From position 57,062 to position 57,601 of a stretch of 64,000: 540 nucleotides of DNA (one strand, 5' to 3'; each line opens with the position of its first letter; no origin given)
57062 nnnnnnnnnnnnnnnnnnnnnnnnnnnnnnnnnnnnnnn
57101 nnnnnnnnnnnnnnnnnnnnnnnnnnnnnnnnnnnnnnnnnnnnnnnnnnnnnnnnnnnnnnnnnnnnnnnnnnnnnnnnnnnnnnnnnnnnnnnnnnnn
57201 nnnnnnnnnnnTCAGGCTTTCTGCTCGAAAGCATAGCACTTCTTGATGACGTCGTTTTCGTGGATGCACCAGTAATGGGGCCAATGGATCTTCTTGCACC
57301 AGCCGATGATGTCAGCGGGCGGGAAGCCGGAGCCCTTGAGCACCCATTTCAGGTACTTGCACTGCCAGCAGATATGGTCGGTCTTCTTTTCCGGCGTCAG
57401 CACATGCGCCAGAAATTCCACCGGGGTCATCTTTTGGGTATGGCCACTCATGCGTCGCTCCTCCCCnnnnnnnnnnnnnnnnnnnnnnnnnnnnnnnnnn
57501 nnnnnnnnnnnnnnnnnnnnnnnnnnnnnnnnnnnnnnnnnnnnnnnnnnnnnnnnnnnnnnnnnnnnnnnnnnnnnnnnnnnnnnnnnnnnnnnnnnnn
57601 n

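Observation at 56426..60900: Six-gene operon: two paralogous family-III CoA-transferase-like subunits plus four small unassignable (Cys/Trp-rich) proteins; candidate undescribed enzyme complex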

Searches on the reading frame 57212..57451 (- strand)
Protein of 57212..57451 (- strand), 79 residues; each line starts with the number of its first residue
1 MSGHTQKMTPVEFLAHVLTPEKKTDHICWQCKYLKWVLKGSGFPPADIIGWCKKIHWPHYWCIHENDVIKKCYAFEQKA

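Call 3: search_protein_families(library=pfam, proteins=[window:57212-57451:-], max_evalue=0.1)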
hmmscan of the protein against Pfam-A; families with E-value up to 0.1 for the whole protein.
window:57212-57451:- (79 aa): 0 families

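Call 4: search_protein_families(library=ncbifam, proteins=[window:57212-57451:-], max_evalue=0.1)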
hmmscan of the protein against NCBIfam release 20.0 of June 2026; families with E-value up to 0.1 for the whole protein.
window:57212-57451:- (79 aa): 0 families

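Call 45: search_protein_families(library=padloc, proteins=[window:57212-57451:-], max_evalue=0.01)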
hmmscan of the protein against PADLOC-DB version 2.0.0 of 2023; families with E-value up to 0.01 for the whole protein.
window:57212-57451:- (79 aa): 0 families

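Call 46: search_protein_families(library=phrogs, proteins=[window:57212-57451:-], max_evalue=0.01)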
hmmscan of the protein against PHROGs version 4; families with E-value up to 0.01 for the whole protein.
window:57212-57451:- (79 aa): 0 families

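Call 91: search_solved_structures(query=A7, max_evalue=10)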
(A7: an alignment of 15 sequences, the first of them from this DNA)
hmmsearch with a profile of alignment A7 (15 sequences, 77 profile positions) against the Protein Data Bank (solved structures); distinct sequences matched with E-value up to 10: 2.
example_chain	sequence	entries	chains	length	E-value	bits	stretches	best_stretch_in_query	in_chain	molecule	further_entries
7b5h_AM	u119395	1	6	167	0.9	12.8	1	44-73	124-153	All3323 protein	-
1zvf_A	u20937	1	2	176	1.1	12.5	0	20-45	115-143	3-hydroxyanthranilate 3,4-dioxygenase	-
